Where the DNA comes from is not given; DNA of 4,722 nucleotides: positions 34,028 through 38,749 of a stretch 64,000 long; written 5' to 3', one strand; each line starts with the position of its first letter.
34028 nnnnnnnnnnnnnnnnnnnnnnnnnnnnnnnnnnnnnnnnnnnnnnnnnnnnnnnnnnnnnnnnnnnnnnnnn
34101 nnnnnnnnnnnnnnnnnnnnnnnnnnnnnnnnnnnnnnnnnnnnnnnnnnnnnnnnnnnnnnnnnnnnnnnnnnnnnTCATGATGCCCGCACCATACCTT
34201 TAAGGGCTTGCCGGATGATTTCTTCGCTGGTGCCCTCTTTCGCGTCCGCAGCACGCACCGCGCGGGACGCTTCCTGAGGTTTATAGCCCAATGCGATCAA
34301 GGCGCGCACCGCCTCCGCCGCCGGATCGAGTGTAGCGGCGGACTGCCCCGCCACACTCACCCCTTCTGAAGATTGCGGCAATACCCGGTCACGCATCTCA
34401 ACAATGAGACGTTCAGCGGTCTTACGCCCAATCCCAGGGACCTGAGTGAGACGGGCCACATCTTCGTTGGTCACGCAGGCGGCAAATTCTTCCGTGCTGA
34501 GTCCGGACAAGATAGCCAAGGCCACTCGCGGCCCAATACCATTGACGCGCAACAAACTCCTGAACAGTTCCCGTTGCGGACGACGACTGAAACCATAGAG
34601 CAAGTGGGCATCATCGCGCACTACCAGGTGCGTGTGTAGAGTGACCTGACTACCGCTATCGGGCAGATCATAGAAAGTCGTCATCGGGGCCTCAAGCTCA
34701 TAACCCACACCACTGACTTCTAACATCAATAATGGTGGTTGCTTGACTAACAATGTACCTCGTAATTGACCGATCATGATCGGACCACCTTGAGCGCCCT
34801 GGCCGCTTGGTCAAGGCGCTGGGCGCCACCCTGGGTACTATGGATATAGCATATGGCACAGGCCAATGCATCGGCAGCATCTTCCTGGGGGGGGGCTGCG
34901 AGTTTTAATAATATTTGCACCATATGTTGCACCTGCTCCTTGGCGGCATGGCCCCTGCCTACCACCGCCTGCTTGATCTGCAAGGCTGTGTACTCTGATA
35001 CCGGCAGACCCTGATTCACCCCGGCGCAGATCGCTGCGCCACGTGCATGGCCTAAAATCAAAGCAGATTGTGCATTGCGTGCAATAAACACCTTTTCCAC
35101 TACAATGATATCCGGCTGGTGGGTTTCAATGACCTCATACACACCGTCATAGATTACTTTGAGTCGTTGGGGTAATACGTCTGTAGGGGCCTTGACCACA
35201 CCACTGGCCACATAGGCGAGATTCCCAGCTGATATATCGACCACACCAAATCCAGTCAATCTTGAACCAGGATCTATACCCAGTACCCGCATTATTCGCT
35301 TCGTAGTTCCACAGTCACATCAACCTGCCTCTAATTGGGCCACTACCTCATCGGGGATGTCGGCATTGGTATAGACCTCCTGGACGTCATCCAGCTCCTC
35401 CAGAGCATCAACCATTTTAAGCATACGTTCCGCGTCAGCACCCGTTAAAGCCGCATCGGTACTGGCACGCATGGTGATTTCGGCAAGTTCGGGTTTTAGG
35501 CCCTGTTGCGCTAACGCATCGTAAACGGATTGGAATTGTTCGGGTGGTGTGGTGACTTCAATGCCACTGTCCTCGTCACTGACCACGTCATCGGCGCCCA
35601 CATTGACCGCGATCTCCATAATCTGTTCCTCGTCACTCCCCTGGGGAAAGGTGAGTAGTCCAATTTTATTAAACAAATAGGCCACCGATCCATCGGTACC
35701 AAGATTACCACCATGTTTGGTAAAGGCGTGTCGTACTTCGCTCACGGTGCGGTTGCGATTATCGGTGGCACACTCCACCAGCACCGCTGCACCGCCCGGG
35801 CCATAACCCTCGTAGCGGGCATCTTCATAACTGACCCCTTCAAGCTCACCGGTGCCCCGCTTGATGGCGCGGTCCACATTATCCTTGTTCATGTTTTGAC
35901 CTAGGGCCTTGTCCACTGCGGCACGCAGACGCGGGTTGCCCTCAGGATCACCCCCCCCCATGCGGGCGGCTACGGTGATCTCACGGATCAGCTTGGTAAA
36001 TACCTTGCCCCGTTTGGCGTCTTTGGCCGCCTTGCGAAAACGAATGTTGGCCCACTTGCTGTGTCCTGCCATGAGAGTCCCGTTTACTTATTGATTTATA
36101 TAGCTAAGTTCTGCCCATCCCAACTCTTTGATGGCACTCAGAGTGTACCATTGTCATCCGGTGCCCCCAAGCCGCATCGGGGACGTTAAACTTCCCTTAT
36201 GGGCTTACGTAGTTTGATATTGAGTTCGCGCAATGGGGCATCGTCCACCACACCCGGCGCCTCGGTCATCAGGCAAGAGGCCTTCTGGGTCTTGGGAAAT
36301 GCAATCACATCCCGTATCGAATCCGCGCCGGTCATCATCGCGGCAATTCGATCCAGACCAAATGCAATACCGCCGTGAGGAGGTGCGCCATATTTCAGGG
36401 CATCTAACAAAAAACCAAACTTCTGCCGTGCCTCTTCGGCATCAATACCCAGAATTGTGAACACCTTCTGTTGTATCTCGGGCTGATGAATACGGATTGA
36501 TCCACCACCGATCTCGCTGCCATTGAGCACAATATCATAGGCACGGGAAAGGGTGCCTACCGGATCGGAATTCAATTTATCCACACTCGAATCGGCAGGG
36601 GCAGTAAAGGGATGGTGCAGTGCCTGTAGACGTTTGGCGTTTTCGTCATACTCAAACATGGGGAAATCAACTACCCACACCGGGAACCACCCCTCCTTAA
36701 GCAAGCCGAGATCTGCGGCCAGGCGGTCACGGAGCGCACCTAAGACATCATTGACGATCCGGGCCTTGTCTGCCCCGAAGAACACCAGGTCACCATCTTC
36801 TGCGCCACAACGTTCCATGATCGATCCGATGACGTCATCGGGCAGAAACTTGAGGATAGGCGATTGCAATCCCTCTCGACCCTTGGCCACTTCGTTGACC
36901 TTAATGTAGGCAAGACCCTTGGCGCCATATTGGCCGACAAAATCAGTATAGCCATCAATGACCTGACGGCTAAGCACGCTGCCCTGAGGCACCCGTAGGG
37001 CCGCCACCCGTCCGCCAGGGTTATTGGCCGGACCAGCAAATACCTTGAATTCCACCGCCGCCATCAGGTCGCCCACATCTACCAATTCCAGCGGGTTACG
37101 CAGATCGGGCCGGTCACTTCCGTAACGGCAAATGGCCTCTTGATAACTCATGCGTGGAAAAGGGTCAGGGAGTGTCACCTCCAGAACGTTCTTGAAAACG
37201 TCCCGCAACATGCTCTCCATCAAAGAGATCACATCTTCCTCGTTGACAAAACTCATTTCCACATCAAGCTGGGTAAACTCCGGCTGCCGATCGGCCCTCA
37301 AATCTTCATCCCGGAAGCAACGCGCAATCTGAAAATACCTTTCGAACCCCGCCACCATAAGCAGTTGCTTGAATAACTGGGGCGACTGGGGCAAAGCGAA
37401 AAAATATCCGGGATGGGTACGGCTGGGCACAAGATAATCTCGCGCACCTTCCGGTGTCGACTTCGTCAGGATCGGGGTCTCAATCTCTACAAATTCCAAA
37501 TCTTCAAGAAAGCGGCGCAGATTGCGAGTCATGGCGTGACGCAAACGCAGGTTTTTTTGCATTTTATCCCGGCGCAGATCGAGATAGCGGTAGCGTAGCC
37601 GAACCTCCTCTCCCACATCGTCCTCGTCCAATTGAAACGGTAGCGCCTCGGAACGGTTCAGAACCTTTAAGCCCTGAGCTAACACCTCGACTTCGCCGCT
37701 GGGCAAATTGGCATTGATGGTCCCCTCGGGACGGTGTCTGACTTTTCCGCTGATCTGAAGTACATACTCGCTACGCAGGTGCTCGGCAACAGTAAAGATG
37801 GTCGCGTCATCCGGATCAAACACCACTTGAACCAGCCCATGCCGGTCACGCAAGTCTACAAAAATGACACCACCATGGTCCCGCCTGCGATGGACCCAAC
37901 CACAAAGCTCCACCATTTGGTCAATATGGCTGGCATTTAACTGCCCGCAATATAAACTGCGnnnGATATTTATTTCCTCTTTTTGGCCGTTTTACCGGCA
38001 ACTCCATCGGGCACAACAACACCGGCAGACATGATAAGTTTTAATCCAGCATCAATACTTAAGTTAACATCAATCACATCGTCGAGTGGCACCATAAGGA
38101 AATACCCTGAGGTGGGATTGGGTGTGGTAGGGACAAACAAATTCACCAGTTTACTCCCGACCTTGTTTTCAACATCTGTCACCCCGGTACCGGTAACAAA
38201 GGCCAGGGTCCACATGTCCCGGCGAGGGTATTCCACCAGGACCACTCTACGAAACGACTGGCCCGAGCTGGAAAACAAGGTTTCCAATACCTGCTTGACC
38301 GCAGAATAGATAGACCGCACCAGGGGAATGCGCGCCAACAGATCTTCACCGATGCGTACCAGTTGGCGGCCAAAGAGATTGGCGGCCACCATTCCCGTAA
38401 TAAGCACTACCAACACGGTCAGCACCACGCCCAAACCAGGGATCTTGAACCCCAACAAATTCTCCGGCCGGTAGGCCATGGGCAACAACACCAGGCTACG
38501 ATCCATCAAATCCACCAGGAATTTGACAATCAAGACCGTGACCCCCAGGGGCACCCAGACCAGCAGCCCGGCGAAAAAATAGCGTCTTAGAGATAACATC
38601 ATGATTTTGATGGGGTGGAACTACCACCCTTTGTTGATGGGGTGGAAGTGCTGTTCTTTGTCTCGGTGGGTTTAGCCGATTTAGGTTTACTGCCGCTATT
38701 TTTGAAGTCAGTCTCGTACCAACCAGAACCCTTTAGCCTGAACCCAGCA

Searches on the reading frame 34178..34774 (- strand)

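Call 37: search_protein_families(library=pfam, proteins=[window:34178-34774:-])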
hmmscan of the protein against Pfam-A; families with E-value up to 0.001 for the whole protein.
window:34178-34774:- (198 aa): 8 families
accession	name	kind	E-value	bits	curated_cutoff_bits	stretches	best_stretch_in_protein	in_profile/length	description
PF01330.27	RuvA_N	-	2.4e-20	72.8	23.6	1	1-61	2-61/61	RuvA N terminal domain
PF14520.12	HHH_5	-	1.1e-18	67.9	27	1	71-129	1-57/57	Helix-hairpin-helix domain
PF07499.19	RuvA_C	-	5.9e-15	55.9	24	1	150-194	1-46/47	RuvA, C-terminal domain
PF00633.29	HHH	-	5e-07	29.7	24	1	106-123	10-27/30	Helix-hairpin-helix motif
PF02371.22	Transposase_20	-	0.00013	22.7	21.3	0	107-130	2-25/87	Transposase IS116/IS110/IS902 family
PF21176.3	RecR_HhH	-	0.00024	21.3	27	0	107-124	6-23/45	RecR, helix-hairpin-helix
PF12826.13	HHH_2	-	0.00066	20.2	27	0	72-97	35-60/64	Helix-hairpin-helix motif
PF12836.13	HHH_3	-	0.00097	19.6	27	0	106-129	13-35/65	Helix-hairpin-helix motif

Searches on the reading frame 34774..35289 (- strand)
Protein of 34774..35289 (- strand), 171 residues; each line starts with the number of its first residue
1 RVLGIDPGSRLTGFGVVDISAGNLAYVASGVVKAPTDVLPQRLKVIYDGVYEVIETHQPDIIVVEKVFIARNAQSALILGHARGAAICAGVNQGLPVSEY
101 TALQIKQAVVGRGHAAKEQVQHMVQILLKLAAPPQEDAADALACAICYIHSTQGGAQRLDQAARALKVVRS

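Call 37: search_protein_families(library=pfam, proteins=[window:34774-35289:-])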
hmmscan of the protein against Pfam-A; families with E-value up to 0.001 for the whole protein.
window:34774-35289:- (171 aa): 1 family
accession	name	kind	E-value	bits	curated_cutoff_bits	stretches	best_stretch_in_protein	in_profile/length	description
PF02075.23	RuvC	-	7.1e-54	182.2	22.2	1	2-147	1-147/148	Crossover junction endodeoxyribonuclease RuvC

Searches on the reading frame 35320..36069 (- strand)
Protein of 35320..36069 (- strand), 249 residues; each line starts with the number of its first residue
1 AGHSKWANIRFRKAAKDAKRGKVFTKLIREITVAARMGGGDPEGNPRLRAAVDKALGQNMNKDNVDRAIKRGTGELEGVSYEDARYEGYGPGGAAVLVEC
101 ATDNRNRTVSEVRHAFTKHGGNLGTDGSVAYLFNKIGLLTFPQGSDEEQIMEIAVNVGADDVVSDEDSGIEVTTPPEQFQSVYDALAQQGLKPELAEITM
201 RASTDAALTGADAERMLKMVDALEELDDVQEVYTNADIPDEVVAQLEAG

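Call 37: search_protein_families(library=pfam, proteins=[window:35320-36069:-])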
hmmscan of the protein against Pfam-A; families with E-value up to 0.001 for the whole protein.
window:35320-36069:- (249 aa): 2 families
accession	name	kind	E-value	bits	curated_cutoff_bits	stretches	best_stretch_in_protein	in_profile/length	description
PF01709.26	Transcrip_reg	-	8.7e-59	198.2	27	1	81-236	1-160/160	TACO1/YebC second and third domain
PF20772.2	TACO1_YebC_N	-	5.8e-34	116.8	36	1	4-75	1-73/73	TACO1/YebC protein N-terminal domain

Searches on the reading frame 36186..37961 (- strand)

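Call 37: search_protein_families(library=pfam, proteins=[window:36186-37961:-])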
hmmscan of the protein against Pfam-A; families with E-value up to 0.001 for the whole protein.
window:36186-37961:- (591 aa): 4 families
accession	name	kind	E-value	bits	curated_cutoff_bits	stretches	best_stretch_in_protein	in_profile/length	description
PF00152.25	tRNA-synt_2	-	4.2e-127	423.9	25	1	118-559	2-308/308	tRNA synthetases class II (D, K and N)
PF02938.19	GAD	-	4.2e-26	91.5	23.4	1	308-407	1-95/95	GAD domain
PF01336.31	tRNA_anti-codon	-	9.8e-19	67.5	27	1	17-101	1-75/75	OB-fold nucleic acid binding domain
PF01409.25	tRNA-synt_2d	-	0.00052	20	19.8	0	208-260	104-154/246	tRNA synthetases class II core domain (F)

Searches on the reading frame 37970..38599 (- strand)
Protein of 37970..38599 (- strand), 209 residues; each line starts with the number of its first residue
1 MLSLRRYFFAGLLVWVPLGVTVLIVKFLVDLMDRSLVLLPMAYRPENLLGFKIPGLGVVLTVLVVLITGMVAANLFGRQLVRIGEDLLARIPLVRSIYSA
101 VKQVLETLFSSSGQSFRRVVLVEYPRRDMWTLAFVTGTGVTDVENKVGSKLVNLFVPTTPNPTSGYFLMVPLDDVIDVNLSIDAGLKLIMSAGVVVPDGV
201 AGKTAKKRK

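Call 37: search_protein_families(library=pfam, proteins=[window:37970-38599:-])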
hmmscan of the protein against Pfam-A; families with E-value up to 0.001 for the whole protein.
window:37970-38599:- (209 aa): 1 family
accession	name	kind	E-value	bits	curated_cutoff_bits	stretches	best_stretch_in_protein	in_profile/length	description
PF04367.18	DUF502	-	1.1e-37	128.6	23.8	1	59-164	1-107/107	Protein of unknown function (DUF502)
